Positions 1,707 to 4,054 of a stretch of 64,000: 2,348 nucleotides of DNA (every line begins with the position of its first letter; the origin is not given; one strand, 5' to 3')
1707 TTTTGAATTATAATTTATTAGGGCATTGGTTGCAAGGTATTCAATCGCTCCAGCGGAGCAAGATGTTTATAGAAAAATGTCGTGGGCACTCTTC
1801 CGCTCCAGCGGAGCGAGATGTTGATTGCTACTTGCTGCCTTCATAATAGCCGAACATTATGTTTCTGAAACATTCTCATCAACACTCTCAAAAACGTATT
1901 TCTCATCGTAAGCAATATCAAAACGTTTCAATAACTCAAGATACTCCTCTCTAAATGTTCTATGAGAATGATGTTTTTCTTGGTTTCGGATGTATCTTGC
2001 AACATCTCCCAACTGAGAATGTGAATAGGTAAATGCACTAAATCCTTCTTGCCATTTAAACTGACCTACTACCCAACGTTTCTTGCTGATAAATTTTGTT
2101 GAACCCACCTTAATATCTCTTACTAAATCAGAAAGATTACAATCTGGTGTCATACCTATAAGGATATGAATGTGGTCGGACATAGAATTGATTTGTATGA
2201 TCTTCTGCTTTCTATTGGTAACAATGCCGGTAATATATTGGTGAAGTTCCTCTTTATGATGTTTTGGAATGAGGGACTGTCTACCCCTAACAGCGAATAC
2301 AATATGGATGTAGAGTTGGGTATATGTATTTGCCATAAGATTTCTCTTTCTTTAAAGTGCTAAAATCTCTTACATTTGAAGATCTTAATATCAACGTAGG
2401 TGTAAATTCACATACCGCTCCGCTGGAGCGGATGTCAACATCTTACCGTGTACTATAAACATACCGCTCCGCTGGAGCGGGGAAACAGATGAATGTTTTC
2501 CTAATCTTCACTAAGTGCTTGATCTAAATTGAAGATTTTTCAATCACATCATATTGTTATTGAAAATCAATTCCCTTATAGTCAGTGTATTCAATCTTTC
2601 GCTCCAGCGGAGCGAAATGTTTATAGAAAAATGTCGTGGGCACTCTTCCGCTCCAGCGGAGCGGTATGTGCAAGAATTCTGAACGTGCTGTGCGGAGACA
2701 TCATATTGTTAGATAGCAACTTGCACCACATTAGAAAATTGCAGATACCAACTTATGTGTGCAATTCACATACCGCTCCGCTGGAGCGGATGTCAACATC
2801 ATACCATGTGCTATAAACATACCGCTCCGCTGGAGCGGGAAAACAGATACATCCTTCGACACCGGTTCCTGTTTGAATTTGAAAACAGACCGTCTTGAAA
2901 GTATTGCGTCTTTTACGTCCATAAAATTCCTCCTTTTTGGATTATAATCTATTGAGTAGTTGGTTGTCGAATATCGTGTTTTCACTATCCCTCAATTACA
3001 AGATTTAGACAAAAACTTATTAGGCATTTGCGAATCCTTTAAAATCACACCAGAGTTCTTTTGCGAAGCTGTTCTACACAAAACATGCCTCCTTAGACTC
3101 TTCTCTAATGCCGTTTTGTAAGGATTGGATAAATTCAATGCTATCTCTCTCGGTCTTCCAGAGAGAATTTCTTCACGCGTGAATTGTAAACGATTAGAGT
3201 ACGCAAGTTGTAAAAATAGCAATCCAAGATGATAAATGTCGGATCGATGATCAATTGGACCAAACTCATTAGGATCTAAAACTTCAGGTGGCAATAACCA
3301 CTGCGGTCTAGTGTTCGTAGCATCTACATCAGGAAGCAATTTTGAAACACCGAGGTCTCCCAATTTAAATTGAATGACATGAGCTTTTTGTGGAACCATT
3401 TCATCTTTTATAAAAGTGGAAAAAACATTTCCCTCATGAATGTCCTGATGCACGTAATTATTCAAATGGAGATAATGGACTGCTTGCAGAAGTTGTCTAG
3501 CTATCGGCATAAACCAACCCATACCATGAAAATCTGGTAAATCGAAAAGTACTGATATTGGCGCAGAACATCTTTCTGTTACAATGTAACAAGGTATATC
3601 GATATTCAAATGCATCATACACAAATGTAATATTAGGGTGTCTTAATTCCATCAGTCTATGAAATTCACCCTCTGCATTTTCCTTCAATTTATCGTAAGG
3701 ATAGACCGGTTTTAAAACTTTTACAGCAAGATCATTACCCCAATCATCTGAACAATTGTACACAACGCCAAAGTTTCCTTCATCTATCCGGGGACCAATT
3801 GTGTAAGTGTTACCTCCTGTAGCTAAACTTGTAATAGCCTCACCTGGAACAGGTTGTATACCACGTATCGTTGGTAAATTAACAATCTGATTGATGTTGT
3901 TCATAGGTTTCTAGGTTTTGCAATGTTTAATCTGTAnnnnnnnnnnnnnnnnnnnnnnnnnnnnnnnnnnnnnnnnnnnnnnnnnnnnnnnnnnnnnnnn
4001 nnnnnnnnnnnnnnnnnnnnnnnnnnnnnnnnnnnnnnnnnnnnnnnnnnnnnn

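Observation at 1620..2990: RAYT transposase with alternating-orientation REP doublets inserted at the nitroreductase promoter, flanked by a ~100-bp duplication that recreates a promoter-plus-5'-fragment copy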

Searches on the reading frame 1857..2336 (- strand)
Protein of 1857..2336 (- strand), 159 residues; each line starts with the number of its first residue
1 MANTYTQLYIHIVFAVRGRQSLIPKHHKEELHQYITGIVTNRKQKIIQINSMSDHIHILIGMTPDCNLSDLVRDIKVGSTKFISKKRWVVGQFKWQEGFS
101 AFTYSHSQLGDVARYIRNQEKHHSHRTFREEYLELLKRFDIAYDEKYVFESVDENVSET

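Call 5: search_protein_families(library=pfam, proteins=[window:1857-2336:-], max_evalue=0.01)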
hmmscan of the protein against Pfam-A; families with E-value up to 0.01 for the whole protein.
window:1857-2336:- (159 aa): 1 family
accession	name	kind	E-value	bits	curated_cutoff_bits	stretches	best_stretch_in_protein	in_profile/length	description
PF01797.21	Y1_Tnp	-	3.9e-26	92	23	1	5-119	2-121/121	Transposase IS200 like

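Call 6: search_protein_families(library=ncbifam, proteins=[window:1857-2336:-], max_evalue=0.01)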
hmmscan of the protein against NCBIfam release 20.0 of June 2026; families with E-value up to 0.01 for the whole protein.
window:1857-2336:- (159 aa): 2 families
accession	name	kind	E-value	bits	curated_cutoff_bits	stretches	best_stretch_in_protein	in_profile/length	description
NF033573.1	transpos_IS200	equivalog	2.9e-19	69.5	55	1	3-118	6-126/126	IS200/IS605 family transposase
NF047646.1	REP_Tyr_transpos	equivalog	3e-07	30.4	80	1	12-118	14-129/146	REP-associated tyrosine transposase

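Call 7: find_encoding_contigs(protein=window:1857-2336:-, flank=10000, max_places=10)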
Protein window:1857-2336:- (159 aa): 5 contigs read that carry it; 1 place shown.
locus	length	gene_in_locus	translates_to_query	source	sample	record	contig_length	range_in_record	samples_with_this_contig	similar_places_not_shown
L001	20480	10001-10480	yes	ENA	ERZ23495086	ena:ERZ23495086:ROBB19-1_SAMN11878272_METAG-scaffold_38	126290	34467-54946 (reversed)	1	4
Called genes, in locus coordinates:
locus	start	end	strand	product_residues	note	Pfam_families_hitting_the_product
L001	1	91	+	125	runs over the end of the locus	PF01050:MannoseP_isomer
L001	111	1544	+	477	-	PF00342:PGI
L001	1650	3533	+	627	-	PF00672:HAMP, PF00512:HisKA, PF02518:HATPase_c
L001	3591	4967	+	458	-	PF00072:Response_reg, PF00158:Sigma54_activat, PF14532:Sigma54_activ_2, PF07728:AAA_5 (weak), PF25601:AAA_lid_14, PF02954:HTH_8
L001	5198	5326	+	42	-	-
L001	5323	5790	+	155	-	-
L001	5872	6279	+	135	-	PF08334:T2SSG, PF22434:PilW_C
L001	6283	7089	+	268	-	PF06750:A24_N_bact, PF01478:Peptidase_A24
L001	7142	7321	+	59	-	-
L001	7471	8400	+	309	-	PF00058:Ldl_recept_b (faint)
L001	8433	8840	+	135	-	PF00069:Pkinase (weak)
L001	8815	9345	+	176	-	PF00069:Pkinase, PF07714:PK_Tyr_Ser-Thr (weak)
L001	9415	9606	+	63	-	-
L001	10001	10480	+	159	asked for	PF01797:Y1_Tnp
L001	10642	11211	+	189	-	PF00881:Nitroreductase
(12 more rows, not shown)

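Call 9: find_homologous_proteins(query=window:1857-2336:-, max_evalue=1e-10)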
Query window:1857-2336:- (159 aa): 4186 proteins with E <= 1e-10 among 4192 candidates; the best 120 are listed.
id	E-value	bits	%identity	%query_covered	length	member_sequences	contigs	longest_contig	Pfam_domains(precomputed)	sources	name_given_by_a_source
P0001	6.9e-89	313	86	100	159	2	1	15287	PF01797.22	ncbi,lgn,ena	-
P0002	8.0e-89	313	87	100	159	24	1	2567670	PF01797.22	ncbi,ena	-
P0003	2.7e-82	292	80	99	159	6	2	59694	PF01797.22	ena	-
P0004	4.8e-81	288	79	100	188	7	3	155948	PF01797.22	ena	-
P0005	4.2e-80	285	77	100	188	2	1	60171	PF01797.22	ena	-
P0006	5.5e-80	284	77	99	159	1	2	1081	PF01797.22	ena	-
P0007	1.1e-79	283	80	99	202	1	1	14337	PF01797.22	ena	-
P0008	2.1e-79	283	79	100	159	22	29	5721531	PF01797.22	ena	-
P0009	1.9e-75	270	73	100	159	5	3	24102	PF01797.22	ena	-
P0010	4.4e-75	269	76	96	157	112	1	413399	PF01797.22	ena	-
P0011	8.6e-75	268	76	95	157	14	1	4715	PF01797.22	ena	-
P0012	2.2e-74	266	75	100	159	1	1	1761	PF01797.22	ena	-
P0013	2.6e-74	266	72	100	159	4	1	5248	PF01797.22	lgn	-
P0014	8.4e-74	264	73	99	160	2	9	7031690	PF01797.22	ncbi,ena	-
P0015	1.2e-73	264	70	99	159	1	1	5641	PF01797.22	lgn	-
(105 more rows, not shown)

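Call 11: find_encoding_contigs(protein=P0002, flank=5000, max_places=10)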
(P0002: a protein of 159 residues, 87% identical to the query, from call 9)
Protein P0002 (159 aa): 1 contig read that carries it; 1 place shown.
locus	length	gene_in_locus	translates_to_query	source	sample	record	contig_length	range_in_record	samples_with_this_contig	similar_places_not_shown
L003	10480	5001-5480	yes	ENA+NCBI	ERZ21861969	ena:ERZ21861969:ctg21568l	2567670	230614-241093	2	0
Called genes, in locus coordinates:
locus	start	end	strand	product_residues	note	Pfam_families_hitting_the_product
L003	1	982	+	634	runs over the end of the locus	PF14501:HATPase_c_5 (faint), PF00672:HAMP, PF00512:HisKA, PF02518:HATPase_c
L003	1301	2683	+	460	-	PF00072:Response_reg, PF00158:Sigma54_activat, PF14532:Sigma54_activ_2, PF07728:AAA_5 (weak), PF25601:AAA_lid_14, PF02954:HTH_8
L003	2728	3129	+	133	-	PF08334:T2SSG, PF22434:PilW_C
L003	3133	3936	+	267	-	PF06750:A24_N_bact, PF01478:Peptidase_A24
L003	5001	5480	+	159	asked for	PF01797:Y1_Tnp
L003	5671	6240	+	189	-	PF00881:Nitroreductase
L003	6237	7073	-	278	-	PF04909:Amidohydro_2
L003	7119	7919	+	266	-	-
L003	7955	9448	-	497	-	PF07728:AAA_5 (faint), PF00004:AAA, PF07724:AAA_2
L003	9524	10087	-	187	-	PF00227:Proteasome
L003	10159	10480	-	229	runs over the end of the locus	PF22497:DUF6989 (weak)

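Call 12: find_encoding_contigs(protein=P0001, flank=5000, max_places=10)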
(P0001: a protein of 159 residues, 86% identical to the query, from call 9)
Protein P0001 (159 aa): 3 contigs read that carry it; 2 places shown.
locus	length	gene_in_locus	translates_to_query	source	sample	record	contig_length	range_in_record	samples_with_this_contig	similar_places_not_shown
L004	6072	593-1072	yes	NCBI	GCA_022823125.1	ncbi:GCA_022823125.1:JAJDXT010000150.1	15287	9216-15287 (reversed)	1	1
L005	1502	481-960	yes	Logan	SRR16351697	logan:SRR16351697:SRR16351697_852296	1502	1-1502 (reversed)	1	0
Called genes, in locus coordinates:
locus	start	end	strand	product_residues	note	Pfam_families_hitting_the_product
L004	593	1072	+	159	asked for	PF01797:Y1_Tnp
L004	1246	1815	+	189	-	PF00881:Nitroreductase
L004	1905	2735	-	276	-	PF04909:Amidohydro_2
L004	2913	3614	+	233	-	-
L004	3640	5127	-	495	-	PF07728:AAA_5 (faint), PF00004:AAA, PF07724:AAA_2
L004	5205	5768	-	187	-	PF00227:Proteasome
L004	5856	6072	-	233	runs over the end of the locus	-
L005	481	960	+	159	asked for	PF01797:Y1_Tnp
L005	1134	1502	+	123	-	?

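Call 13: find_encoding_contigs(protein=P0008, flank=3000, max_places=10)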
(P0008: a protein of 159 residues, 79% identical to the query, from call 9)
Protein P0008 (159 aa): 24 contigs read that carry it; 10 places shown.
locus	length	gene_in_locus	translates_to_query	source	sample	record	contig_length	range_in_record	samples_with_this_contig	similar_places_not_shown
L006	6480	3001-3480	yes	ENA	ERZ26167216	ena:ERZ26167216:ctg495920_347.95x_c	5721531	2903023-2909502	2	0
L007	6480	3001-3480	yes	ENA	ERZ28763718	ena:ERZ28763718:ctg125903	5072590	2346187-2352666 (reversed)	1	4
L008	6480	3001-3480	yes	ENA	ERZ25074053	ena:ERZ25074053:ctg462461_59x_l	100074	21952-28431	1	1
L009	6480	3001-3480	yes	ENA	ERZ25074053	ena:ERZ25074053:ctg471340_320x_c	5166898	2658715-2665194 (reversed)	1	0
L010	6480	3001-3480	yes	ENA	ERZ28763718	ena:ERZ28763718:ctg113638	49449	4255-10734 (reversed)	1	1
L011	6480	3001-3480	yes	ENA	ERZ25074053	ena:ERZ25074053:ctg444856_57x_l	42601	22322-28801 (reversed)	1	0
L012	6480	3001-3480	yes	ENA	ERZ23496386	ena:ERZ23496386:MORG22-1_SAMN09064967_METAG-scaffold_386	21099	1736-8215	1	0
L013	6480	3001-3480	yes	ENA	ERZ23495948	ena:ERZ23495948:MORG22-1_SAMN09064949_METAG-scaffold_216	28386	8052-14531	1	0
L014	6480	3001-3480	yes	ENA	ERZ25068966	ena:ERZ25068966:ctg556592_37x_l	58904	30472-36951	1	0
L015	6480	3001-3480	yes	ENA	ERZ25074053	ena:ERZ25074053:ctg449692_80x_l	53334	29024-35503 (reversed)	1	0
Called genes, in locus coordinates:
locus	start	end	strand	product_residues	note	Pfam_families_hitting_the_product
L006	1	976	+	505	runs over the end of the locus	PF13231:PMT_2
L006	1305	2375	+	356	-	PF13439:Glyco_transf_4, PF13579:Glyco_trans_4_4, PF20706:GT4-conflict, PF00534:Glycos_transf_1, PF13692:Glyco_trans_1_4, PF13524:Glyco_trans_1_2 (weak)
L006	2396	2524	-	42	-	-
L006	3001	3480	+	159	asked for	PF01797:Y1_Tnp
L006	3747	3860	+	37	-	-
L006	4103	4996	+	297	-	PF01522:Polysacc_deac_1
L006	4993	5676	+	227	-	PF13489:Methyltransf_23, PF01209:Ubie_methyltran, PF08241:Methyltransf_11, PF08242:Methyltransf_12, PF13649:Methyltransf_25, PF13847:Methyltransf_31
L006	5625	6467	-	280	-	PF02673:BacA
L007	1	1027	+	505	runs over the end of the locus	PF13231:PMT_2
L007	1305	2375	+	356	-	PF13439:Glyco_transf_4, PF13579:Glyco_trans_4_4, PF20706:GT4-conflict (weak), PF00534:Glycos_transf_1, PF13692:Glyco_trans_1_4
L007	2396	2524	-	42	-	-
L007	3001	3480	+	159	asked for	PF01797:Y1_Tnp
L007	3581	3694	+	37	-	-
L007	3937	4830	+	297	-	PF01522:Polysacc_deac_1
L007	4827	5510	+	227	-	PF13489:Methyltransf_23, PF01209:Ubie_methyltran, PF13847:Methyltransf_31, PF08241:Methyltransf_11, PF08242:Methyltransf_12, PF13649:Methyltransf_25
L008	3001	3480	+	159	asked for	PF01797:Y1_Tnp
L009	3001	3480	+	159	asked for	PF01797:Y1_Tnp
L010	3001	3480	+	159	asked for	PF01797:Y1_Tnp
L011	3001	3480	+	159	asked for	PF01797:Y1_Tnp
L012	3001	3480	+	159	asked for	PF01797:Y1_Tnp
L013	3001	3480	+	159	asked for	PF01797:Y1_Tnp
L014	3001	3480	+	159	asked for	PF01797:Y1_Tnp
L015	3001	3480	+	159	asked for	PF01797:Y1_Tnp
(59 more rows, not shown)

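Call 35: search_solved_structures(query=window:1857-2336:-, max_evalue=0.01, show_alignments=2)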
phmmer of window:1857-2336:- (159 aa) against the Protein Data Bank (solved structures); distinct sequences matched with E-value up to 0.01: 6.
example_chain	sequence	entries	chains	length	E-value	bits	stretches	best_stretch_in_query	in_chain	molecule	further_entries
2xm3_A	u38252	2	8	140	3e-07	33.6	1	7-120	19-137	TRANSPOSASE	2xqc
2fyx_A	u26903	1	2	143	3e-07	33.6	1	7-120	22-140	transposase, putative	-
2xma_A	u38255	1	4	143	3.2e-07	33.6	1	7-120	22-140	TRANSPOSASE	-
2xo6_A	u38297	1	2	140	1.1e-06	31.9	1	7-120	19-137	TRANSPOSASE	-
2a6m_A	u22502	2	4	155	0.00045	23.3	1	9-126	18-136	ISHp608 transposase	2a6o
2vhg_A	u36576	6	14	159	0.00049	23.2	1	9-126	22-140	TRANSPOSASE ORFA | Putative transposase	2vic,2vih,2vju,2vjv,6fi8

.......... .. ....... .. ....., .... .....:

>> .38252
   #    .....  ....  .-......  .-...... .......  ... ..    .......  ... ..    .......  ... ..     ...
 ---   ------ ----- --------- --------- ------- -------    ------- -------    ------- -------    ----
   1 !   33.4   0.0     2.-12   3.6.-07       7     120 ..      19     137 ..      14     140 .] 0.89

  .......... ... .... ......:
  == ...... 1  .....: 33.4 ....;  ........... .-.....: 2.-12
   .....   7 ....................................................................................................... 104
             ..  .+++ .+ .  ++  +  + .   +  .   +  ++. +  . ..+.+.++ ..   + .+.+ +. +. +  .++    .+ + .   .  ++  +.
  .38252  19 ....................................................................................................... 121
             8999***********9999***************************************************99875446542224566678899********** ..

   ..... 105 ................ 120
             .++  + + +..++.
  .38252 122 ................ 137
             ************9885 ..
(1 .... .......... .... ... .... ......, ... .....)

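Call 79: list_cluster_members(proteins=[window:1857-2336:-, P0241, P0001])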
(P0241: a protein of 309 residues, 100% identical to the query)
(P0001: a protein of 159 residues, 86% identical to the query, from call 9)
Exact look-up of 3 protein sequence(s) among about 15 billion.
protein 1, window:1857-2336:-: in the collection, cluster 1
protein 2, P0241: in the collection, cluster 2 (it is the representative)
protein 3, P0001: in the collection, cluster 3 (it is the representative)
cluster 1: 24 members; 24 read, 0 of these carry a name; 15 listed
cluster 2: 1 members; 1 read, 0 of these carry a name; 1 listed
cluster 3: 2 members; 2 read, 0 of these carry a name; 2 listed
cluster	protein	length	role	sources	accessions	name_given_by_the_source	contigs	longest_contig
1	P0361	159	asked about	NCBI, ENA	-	-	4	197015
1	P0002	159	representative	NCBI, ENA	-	-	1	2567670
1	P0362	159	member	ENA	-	-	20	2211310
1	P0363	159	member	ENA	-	-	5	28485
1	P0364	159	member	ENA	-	-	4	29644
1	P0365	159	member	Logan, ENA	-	-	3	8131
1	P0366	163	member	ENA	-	-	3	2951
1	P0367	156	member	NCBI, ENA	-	-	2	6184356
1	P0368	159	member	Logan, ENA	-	-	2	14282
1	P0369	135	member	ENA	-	-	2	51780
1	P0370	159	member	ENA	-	-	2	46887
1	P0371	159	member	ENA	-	-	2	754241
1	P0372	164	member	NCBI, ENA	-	-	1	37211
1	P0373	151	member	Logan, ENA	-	-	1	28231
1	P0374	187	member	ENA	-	-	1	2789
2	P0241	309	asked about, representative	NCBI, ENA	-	-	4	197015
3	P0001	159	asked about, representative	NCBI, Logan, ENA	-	-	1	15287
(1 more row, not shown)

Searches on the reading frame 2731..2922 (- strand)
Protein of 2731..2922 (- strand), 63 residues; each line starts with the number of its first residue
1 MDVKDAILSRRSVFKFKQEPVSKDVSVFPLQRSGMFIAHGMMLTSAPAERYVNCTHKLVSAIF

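Call 34: find_encoding_contigs(protein=window:2731-2922:-, flank=3000, max_places=10)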
Protein window:2731-2922:- (63 aa): 5 contigs read that carry it; 1 place shown.
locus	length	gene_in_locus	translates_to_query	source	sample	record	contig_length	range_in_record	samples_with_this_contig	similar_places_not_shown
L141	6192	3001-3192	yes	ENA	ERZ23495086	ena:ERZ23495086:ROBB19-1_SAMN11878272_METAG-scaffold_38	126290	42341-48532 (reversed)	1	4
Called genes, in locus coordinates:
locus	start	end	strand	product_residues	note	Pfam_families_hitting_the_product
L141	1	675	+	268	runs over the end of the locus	PF06750:A24_N_bact, PF01478:Peptidase_A24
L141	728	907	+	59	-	-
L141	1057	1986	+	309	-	PF00058:Ldl_recept_b (faint)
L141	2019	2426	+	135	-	PF00069:Pkinase (weak)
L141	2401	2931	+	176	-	PF00069:Pkinase, PF07714:PK_Tyr_Ser-Thr (weak)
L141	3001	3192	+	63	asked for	-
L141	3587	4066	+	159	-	PF01797:Y1_Tnp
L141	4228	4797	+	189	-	PF00881:Nitroreductase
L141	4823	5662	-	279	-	PF04909:Amidohydro_2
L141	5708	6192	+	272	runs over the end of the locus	-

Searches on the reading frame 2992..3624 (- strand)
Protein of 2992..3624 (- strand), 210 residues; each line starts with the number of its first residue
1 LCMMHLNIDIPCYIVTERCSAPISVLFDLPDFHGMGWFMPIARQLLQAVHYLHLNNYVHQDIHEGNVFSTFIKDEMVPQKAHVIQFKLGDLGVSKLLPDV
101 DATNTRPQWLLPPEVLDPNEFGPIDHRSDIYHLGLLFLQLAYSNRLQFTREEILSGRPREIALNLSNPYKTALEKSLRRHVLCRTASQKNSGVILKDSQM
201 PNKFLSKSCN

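Call 5: search_protein_families(library=pfam, proteins=[window:2992-3624:-], max_evalue=0.01)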
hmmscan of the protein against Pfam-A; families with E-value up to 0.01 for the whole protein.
window:2992-3624:- (210 aa): 2 families
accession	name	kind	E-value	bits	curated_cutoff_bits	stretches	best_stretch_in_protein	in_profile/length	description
PF00069.31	Pkinase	-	1.1e-11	45.1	31.7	1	41-146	103-196/263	Protein kinase domain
PF07714.23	PK_Tyr_Ser-Thr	-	1.3e-06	28.4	23.1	1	35-140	101-197/258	Protein tyrosine and serine/threonine kinase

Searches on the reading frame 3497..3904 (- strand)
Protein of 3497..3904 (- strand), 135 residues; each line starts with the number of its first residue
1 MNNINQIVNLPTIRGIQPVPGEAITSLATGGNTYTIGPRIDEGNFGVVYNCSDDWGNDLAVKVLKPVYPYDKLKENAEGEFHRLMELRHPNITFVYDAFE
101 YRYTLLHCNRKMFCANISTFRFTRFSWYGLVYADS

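Call 5: search_protein_families(library=pfam, proteins=[window:3497-3904:-], max_evalue=0.01)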
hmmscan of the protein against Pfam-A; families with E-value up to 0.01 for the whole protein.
window:3497-3904:- (135 aa): 2 families
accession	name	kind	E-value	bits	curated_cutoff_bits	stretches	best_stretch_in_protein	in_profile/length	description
PF00069.31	Pkinase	-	6.6e-08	32.7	31.7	1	34-105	1-73/263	Protein kinase domain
PF07714.23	PK_Tyr_Ser-Thr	-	0.0081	15.9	23.1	1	37-99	4-70/258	Protein tyrosine and serine/threonine kinase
